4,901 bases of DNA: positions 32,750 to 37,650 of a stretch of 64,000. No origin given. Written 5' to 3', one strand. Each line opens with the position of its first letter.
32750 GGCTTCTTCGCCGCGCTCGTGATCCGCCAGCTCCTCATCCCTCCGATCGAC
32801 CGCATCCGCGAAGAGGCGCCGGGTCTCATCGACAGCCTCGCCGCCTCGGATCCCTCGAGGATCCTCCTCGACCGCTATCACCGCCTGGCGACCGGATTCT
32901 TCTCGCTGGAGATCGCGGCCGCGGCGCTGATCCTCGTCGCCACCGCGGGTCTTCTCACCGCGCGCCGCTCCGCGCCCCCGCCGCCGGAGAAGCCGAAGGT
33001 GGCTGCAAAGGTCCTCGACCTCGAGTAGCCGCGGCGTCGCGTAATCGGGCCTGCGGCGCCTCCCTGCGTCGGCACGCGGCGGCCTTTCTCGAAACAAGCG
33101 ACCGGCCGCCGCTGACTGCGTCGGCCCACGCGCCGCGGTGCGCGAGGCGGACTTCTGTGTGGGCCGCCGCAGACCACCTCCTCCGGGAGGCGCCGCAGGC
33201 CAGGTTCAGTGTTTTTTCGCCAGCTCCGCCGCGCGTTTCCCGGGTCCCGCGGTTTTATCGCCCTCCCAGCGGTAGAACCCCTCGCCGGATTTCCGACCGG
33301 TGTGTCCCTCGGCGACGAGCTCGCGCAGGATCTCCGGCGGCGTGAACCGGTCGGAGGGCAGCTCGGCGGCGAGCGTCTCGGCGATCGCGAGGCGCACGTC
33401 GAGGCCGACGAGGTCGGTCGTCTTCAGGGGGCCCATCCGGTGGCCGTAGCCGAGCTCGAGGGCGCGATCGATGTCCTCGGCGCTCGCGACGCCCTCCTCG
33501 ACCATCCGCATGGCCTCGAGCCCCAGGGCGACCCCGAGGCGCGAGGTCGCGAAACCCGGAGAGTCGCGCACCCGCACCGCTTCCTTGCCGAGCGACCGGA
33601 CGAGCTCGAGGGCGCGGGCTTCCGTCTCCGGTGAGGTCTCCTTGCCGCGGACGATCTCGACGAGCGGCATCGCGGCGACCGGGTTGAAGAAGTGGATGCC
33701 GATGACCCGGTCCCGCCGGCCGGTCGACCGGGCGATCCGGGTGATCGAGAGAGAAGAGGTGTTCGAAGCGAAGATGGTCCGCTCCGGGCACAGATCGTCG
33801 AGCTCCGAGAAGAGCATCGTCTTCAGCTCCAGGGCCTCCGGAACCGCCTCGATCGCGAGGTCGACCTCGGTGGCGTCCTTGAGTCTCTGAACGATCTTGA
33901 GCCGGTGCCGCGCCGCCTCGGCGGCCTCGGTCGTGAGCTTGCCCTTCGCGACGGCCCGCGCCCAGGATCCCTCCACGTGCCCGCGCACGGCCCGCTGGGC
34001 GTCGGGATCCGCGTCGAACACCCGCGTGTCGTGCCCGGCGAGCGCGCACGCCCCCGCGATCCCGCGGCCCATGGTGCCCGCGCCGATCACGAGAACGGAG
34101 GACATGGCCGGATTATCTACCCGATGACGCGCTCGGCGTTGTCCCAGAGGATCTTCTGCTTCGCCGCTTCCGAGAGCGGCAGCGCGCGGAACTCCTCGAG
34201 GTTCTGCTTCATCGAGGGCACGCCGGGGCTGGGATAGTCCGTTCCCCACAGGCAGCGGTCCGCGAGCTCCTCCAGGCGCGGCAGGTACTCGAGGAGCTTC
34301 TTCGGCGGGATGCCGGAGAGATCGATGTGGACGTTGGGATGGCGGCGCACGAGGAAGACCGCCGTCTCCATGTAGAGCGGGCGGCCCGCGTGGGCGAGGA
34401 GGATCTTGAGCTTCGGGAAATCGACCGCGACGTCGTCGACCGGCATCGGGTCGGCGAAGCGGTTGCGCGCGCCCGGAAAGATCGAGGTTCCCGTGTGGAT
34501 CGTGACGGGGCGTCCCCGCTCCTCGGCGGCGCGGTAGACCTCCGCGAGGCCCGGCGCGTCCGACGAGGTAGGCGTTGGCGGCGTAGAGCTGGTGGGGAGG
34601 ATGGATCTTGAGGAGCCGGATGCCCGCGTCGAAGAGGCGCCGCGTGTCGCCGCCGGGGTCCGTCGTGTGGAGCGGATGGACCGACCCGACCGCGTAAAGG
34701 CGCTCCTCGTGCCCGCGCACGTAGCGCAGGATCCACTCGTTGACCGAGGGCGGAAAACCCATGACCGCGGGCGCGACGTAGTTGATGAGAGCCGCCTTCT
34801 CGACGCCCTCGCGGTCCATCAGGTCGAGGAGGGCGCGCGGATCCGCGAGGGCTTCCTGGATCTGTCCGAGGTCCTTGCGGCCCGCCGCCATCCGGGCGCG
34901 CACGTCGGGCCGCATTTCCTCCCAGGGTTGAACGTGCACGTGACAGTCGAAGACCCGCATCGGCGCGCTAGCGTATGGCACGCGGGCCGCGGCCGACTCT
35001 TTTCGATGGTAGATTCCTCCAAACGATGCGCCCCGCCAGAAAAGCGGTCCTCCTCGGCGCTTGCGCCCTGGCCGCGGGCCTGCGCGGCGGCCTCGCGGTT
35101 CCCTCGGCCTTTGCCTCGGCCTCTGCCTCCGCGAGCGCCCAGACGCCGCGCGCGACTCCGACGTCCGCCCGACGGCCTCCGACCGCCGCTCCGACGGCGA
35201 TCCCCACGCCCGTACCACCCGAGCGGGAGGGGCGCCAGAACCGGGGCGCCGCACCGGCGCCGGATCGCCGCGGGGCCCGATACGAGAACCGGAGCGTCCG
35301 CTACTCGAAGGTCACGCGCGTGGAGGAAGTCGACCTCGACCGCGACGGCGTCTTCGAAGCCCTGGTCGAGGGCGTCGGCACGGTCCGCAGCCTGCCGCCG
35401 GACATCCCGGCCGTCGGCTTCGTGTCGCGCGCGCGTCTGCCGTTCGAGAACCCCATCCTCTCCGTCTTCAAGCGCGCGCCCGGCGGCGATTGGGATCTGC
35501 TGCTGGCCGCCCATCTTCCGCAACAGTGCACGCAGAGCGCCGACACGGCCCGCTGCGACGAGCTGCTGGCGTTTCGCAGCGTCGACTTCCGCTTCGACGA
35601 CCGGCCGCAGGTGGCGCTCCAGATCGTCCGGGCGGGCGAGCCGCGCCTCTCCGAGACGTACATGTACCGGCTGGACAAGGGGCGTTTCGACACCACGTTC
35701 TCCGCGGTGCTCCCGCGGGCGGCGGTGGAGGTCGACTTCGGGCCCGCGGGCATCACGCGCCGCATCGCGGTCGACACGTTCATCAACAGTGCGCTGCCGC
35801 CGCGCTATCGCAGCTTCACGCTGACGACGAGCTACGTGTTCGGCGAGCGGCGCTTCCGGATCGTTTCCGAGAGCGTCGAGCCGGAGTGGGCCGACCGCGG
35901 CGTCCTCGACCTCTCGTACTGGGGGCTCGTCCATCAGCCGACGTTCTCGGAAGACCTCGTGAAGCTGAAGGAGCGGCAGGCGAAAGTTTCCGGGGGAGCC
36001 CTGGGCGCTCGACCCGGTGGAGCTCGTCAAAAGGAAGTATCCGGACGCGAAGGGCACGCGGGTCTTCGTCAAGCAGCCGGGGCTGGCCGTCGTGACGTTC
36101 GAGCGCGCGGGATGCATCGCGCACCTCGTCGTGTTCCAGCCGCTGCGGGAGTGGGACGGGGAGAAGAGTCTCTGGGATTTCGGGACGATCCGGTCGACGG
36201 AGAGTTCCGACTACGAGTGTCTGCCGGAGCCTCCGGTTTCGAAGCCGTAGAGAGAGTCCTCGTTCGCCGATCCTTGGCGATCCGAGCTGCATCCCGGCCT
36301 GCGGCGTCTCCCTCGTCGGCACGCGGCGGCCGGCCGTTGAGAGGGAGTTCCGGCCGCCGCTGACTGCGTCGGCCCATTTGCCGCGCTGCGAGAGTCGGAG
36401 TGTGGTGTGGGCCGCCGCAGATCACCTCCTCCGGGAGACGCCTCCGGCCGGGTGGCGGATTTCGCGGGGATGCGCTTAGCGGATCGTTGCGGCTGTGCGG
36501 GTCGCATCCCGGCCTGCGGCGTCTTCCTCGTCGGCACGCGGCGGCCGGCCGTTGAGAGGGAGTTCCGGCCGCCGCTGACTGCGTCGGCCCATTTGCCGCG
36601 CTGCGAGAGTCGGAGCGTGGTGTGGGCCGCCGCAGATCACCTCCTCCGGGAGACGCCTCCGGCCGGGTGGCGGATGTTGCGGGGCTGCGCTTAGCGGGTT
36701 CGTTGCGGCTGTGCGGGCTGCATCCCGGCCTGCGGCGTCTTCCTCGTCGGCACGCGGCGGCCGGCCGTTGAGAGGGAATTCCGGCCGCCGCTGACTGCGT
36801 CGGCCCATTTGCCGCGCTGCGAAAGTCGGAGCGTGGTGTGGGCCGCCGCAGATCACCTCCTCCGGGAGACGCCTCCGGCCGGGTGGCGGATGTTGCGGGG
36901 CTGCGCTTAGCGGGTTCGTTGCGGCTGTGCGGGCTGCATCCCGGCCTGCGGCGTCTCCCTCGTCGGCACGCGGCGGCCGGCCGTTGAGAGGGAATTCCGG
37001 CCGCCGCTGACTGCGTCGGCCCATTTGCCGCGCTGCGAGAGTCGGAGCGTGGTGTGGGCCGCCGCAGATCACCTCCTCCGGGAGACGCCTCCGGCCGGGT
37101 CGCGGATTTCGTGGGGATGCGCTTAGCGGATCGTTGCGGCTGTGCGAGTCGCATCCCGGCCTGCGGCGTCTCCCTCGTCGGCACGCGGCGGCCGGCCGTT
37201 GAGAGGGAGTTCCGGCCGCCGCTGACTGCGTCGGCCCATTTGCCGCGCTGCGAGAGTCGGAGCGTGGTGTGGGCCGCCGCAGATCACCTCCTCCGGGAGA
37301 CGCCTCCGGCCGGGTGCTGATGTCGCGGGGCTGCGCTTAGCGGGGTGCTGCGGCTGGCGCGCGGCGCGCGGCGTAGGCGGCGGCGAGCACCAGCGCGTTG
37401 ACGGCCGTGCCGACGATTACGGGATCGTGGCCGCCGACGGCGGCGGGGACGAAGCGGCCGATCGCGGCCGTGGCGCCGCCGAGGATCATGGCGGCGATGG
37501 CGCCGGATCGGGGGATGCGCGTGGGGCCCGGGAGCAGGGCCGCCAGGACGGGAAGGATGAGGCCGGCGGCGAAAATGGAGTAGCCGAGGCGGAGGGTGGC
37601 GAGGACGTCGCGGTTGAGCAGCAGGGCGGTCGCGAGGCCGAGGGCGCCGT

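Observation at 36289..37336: Five tandem ~216-bp copies of a GC-rich multi-hairpin element fill a convergent intergenic spacer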

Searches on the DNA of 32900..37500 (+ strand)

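Call 10: search_rna_families(source=window, start=32900, end=37500, threshold=evalue, max_evalue=10)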
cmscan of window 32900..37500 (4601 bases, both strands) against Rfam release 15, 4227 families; matches with E-value up to 10: 2.
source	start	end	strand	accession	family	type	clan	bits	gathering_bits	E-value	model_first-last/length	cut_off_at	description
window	35256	35298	-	RF03158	L31-Actinobacteria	Cis-reg; leader;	CL00118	22.6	35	0.53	1-48/48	no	L31-Actinobacteria ribosomal protein leader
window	36131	36273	+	RF00062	HgcC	Gene;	-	19.1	50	0.32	1-130/130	no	HgcC family RNA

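Call 19: build_rna_model(alignment_id=A2)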
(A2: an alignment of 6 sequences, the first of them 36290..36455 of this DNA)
Model R1 built from alignment A2 (6 sequences, 170 columns); structure: RNAalifold consensus.
model positions 166; base pairs 60; branch points 1; effective number of sequences 0.6; information 0.591 bits per position. Calibrated on 0.2 Mb of random sequence (short: E-values are rough).
structure used (alignment columns):
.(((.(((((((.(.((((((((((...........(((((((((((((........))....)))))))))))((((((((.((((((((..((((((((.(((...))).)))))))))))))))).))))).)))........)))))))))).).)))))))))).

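Call 20: search_with_rna_model(model_id=R1, sources=[window, L001, L002, L003, L004, L005, L006, L007, L008, L009, L010, L011, L012, L013, L014, L015, L016, L017, L018, L019, L020, L021, L022, L023, L024, L025, L026, L027, L028, L029, L030, L031, L032, L033, L034, L035, L036, L037, L038, L039, L040, L041, L042, L043, L044, L045, L046, L047, L048, L049, L050, L051, L052, L053, L054, L055, L056, L057, L058, L059, L060, L061, L062, L063, L064], max_evalue=1)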
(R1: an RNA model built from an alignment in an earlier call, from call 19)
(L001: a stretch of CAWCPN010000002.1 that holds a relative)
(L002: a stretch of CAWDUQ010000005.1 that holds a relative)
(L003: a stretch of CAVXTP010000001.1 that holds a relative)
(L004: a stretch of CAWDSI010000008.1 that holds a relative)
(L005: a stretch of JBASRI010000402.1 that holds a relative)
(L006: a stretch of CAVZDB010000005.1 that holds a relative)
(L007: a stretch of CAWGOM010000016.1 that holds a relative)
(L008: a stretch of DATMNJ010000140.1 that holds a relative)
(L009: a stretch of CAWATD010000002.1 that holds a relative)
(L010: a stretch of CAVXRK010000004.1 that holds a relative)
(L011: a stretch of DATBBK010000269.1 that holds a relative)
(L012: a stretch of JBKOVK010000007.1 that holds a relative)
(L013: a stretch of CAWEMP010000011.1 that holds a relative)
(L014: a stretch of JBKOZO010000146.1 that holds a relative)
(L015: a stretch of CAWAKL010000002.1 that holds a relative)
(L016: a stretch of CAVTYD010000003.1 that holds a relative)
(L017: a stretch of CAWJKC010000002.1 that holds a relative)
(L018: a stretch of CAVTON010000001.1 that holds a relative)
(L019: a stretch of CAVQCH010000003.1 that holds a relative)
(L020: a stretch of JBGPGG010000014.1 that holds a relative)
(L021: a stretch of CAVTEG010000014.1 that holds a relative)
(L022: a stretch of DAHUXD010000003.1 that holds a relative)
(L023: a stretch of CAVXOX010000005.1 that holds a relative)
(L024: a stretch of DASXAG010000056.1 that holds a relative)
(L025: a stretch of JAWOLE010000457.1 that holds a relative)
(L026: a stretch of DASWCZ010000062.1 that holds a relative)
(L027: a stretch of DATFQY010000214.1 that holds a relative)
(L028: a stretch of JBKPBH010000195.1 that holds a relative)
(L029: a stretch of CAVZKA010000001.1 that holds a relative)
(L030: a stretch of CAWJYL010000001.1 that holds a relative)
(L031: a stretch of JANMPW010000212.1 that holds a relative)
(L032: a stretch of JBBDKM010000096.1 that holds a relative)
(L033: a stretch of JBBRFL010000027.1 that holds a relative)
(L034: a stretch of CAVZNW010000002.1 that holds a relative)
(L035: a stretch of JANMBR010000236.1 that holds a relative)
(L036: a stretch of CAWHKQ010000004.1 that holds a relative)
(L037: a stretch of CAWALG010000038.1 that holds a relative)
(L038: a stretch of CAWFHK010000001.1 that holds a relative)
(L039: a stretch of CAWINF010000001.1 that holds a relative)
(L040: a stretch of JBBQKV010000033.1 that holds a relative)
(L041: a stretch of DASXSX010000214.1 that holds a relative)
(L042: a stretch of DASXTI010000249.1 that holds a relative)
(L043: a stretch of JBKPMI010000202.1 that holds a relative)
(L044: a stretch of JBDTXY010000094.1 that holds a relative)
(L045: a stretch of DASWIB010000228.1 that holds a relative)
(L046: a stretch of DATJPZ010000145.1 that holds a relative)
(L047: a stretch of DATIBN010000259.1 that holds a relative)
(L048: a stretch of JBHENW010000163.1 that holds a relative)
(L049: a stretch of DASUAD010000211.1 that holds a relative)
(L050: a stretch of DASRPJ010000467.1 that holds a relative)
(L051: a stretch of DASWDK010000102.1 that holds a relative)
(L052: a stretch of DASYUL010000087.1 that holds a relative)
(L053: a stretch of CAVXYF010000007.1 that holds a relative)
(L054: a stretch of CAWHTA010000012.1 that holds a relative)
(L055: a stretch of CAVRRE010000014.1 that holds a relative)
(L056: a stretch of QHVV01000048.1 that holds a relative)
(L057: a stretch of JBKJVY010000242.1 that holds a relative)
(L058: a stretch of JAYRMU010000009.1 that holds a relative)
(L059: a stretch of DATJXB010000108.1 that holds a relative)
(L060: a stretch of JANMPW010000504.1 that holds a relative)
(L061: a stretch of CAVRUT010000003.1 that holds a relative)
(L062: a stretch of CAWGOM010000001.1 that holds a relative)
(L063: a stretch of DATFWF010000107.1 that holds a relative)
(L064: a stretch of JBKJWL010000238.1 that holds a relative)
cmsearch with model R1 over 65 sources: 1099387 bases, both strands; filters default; matches with E-value up to 1: 17.
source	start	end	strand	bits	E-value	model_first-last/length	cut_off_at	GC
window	36721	36886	+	189.8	1.6e-32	1-166/166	no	0.73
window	36505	36670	+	186.2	7.2e-32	1-166/166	no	0.75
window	37152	37317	+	186.1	7.6e-32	1-166/166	no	0.75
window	36290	36455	+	186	8.1e-32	1-166/166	no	0.75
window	36937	37102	+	185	1.2e-31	1-166/166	no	0.75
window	33042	33207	+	138.8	5.4e-23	1-166/166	no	0.75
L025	4363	4528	-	43.2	4.4e-05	1-166/166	no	0.73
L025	4172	4333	+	41.9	7.6e-05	1-166/166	no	0.71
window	33042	33207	-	34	0.0023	1-166/166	no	0.75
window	36937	37102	-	30.2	0.012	1-166/166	no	0.75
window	37152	37317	-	30.2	0.012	1-166/166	no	0.75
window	36290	36455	-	29.2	0.018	1-166/166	no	0.75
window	36721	36886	-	28.5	0.025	1-166/166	no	0.73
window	36505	36670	-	24.4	0.15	1-166/166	no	0.75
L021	5557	5613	+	22.8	0.29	1-166/166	no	0.72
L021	5557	5613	-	21.5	0.52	1-166/166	no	0.72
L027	8480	8558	+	20.3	0.86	1-166/166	no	0.7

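Call 21: search_with_rna_model(model_id=R1, source=L025, max_evalue=1, show_alignments=2)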
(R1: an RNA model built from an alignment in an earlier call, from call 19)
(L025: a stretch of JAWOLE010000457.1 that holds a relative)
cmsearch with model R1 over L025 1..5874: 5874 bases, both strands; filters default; matches with E-value up to 1: 3.
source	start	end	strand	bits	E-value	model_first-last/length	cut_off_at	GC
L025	4363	4528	-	43.2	2.3e-07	1-166/166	no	0.73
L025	4172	4333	+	41.9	4e-07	1-166/166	no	0.71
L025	4172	4333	-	13.2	0.097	1-166/166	no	0.71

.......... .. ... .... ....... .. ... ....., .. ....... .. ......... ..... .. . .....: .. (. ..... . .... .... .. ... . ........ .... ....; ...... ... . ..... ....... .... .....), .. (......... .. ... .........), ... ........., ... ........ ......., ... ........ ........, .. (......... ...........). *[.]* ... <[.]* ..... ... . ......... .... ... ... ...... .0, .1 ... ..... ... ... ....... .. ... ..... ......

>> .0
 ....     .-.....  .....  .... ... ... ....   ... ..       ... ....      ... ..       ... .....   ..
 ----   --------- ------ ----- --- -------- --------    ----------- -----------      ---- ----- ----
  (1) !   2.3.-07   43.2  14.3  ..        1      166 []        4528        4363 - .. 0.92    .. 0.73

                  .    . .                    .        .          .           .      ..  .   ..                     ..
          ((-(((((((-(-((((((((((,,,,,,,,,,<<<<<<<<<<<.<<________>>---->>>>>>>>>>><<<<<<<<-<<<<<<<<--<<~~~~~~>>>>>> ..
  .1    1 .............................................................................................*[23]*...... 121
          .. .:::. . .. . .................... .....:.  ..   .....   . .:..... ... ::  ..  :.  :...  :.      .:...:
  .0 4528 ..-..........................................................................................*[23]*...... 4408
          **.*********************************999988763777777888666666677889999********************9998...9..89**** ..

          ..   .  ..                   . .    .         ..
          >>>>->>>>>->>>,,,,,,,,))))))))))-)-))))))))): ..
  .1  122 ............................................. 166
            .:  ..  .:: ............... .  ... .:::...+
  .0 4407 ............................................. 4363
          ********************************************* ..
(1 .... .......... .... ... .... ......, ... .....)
